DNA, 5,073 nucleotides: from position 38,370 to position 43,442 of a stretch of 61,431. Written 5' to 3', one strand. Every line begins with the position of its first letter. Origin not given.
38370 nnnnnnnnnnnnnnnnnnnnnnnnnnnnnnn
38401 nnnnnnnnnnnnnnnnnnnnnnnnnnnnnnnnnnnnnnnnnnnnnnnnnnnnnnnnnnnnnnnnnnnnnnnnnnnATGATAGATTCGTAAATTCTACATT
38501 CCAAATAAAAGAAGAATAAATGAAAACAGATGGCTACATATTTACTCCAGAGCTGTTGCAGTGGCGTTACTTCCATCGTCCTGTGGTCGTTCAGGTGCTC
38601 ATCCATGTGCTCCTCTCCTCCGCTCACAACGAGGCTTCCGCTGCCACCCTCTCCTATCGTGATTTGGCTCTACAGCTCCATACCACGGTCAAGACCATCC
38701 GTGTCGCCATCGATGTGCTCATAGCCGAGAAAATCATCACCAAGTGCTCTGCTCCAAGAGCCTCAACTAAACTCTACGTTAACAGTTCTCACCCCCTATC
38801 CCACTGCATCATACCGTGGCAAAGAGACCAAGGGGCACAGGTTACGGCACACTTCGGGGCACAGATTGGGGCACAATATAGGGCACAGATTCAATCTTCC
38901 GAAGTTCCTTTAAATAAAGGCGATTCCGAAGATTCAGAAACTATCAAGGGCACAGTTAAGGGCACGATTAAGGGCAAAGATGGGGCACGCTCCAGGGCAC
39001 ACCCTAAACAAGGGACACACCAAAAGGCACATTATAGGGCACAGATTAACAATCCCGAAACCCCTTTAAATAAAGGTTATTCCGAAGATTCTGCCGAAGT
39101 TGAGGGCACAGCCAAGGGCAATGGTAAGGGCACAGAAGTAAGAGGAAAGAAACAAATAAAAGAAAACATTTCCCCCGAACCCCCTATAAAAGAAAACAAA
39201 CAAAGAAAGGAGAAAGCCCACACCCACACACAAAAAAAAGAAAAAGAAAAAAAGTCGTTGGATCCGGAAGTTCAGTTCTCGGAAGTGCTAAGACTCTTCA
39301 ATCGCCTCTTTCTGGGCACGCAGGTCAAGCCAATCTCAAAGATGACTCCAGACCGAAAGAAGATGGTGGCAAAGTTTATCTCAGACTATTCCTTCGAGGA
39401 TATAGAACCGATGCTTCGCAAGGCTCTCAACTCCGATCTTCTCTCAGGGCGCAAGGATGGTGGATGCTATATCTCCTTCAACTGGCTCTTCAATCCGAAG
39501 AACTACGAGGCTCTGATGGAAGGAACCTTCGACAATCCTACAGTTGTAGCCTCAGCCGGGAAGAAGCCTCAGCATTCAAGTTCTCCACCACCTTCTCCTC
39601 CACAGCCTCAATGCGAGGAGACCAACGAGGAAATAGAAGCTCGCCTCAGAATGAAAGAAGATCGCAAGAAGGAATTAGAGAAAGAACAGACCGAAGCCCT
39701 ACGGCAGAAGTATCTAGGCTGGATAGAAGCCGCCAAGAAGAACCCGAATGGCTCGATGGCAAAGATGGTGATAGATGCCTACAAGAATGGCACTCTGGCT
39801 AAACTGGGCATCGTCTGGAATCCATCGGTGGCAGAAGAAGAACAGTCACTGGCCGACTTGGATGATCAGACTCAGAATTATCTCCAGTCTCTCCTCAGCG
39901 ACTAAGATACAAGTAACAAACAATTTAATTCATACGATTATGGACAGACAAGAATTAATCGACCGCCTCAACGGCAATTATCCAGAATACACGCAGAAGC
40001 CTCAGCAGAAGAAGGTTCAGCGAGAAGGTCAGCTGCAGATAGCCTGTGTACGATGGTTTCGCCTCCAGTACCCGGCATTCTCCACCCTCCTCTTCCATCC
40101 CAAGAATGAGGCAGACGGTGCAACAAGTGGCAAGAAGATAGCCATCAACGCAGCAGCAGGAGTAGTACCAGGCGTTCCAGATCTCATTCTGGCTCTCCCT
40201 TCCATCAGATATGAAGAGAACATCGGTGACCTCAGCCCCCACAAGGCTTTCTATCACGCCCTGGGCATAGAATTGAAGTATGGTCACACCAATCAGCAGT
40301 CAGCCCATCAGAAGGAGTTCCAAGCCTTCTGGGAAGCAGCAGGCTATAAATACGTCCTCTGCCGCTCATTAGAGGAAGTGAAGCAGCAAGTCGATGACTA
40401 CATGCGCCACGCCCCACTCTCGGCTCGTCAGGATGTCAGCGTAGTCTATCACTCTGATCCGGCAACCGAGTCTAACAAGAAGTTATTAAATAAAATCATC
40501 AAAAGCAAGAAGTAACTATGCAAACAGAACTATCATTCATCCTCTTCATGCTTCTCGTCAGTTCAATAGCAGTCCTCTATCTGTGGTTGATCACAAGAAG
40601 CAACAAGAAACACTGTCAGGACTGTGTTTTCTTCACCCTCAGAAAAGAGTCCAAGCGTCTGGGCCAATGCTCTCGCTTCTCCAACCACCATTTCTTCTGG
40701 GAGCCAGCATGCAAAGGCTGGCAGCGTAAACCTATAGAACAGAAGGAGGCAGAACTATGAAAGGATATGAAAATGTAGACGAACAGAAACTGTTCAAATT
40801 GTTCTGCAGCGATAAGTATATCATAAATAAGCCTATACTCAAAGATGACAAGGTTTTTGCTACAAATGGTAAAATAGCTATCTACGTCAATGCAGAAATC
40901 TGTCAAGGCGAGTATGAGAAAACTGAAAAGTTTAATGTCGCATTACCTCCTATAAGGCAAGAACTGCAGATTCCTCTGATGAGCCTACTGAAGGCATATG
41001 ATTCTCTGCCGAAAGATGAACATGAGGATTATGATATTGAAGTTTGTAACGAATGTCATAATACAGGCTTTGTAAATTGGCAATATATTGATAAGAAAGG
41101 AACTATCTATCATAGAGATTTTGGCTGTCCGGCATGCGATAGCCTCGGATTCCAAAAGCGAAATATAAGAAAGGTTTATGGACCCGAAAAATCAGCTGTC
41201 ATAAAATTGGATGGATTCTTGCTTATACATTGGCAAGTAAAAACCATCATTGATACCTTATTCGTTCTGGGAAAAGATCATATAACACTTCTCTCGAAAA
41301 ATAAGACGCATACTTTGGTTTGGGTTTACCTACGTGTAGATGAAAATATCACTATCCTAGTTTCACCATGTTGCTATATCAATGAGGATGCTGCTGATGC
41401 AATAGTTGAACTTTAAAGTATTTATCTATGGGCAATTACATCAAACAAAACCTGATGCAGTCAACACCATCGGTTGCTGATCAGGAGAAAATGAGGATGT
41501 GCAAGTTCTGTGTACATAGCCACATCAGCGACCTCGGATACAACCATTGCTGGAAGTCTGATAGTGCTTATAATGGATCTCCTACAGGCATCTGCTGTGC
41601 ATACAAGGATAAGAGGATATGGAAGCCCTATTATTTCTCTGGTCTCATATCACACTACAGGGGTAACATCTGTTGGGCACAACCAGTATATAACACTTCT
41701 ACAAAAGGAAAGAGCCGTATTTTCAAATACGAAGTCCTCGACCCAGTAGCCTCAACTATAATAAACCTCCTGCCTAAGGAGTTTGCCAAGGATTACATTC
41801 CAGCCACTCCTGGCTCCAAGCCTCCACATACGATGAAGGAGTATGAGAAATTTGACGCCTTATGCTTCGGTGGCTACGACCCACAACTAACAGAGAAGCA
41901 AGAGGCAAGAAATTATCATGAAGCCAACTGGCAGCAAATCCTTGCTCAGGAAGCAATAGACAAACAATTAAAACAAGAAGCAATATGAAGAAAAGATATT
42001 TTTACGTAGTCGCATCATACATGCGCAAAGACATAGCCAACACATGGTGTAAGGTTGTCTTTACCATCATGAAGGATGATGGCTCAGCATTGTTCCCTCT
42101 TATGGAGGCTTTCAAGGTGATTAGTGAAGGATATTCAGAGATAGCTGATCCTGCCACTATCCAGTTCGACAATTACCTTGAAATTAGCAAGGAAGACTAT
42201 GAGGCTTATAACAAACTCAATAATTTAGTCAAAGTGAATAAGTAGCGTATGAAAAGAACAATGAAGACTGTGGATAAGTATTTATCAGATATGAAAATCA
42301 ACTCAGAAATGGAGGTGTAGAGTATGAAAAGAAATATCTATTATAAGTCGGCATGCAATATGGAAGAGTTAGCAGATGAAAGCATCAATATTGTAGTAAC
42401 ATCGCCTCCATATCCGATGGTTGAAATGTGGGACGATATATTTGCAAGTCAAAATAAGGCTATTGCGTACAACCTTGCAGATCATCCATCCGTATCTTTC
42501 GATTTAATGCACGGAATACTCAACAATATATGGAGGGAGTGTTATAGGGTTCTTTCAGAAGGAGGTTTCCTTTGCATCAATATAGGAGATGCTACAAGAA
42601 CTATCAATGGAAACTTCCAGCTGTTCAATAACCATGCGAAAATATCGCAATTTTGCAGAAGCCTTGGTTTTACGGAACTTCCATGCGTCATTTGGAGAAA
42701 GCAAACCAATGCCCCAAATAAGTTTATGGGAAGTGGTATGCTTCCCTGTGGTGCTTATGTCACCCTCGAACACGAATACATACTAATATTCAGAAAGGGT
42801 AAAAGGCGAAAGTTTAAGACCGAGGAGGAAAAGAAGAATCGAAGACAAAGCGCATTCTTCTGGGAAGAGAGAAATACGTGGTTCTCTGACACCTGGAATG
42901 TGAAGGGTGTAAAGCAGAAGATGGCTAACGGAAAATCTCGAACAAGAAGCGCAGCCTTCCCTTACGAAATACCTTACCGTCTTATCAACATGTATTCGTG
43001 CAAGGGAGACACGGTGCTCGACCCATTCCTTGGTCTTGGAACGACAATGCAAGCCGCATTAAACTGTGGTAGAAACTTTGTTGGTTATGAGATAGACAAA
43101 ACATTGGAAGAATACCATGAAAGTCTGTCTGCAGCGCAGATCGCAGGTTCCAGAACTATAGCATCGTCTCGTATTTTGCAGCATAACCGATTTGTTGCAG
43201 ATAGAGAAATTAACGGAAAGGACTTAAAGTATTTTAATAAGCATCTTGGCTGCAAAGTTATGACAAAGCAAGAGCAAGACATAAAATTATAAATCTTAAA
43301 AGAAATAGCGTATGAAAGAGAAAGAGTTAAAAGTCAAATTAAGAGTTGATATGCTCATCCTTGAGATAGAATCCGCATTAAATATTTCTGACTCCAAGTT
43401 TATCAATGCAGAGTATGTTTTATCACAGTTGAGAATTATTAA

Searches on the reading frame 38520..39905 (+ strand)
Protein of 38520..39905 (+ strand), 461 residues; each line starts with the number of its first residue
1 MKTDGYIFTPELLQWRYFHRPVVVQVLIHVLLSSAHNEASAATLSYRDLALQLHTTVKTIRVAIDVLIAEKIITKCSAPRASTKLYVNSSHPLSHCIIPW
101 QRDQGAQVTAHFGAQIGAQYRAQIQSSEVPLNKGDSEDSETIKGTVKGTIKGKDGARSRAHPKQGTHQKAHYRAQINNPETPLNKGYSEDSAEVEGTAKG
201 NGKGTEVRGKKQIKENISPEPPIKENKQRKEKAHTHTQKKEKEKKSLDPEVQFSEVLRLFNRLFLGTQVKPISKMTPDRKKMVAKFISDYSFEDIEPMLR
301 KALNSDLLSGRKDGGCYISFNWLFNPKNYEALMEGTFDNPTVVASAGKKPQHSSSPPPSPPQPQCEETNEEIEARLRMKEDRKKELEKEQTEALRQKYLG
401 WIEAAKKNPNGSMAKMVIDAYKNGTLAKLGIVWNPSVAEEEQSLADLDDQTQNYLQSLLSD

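Call 11: search_protein_families(library=phrogs, proteins=[window:38520-39905:+], max_evalue=0.001)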
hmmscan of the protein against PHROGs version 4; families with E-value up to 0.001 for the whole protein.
window:38520-39905:+ (461 aa): 3 families
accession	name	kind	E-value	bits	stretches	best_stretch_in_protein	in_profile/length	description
phrog_345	-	DNA, RNA and nucleotide metabolism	2.5e-12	48.1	1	24-339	48-291/297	replication initiation O-like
phrog_19658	-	DNA, RNA and nucleotide metabolism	5.4e-12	46.8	1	234-341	146-253/283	replication initiation protein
phrog_10469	-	DNA, RNA and nucleotide metabolism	5.6e-12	46.6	1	198-340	133-275/305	DnaD-like helicase loader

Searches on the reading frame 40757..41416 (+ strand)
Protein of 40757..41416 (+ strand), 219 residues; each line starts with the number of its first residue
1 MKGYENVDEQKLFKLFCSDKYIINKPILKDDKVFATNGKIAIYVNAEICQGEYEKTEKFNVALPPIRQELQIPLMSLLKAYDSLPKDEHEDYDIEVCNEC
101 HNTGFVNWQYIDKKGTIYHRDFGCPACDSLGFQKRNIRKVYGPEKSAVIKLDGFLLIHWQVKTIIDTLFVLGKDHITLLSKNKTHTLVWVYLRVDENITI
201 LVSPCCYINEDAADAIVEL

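Call 11: search_protein_families(library=phrogs, proteins=[window:40757-41416:+], max_evalue=0.001)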
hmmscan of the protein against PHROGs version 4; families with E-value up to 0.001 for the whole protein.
window:40757-41416:+ (219 aa): 2 families
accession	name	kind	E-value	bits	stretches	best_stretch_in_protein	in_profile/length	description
phrog_20807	-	unknown function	1.9e-07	31.9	1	22-178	22-184/222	-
phrog_37414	-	unknown function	0.00026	21.8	0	16-135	9-129/204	-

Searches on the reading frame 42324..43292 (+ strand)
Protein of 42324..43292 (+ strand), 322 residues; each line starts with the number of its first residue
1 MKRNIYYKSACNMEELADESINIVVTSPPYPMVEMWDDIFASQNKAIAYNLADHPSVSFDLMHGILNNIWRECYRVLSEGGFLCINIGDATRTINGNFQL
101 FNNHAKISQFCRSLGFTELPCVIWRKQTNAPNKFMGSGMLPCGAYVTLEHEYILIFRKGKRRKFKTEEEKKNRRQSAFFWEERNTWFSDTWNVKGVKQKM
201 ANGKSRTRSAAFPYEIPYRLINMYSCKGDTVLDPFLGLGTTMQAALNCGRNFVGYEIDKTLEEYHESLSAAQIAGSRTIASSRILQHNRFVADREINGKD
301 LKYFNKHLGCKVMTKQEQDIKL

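Call 11: search_protein_families(library=phrogs, proteins=[window:42324-43292:+], max_evalue=0.001)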
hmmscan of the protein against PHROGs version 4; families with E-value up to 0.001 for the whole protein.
window:42324-43292:+ (322 aa): 11 families
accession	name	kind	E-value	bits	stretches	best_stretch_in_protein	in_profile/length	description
phrog_67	-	other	2.5e-41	143.5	1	12-287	133-346/743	DNA methyltransferase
phrog_498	-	other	1.2e-15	58.1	1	16-259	218-410/633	DNA methyltransferase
phrog_18146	-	other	4e-14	53.4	1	210-259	51-101/452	DNA methyltransferase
phrog_6025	-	other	8.3e-12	46.1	2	11-49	19-61/192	DNA methyltransferase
phrog_3008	-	other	3.3e-10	40.6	1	174-259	120-201/244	DNA methyltransferase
phrog_12517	-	unknown function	1.8e-08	34.9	0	15-166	173-309/316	-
phrog_16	-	DNA, RNA and nucleotide metabolism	3e-08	33.3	1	166-259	802-899/986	DNA helicase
phrog_18293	-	other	4.9e-08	33.9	1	220-260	58-98/119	methyltransferase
phrog_6952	-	other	8.2e-08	33.3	1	181-259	92-165/181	DNA methyltransferase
phrog_23148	-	unknown function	8e-07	30.2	1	208-259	85-136/165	-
phrog_8769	-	other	0.00018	22.3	1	230-259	14-43/71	methyltransferase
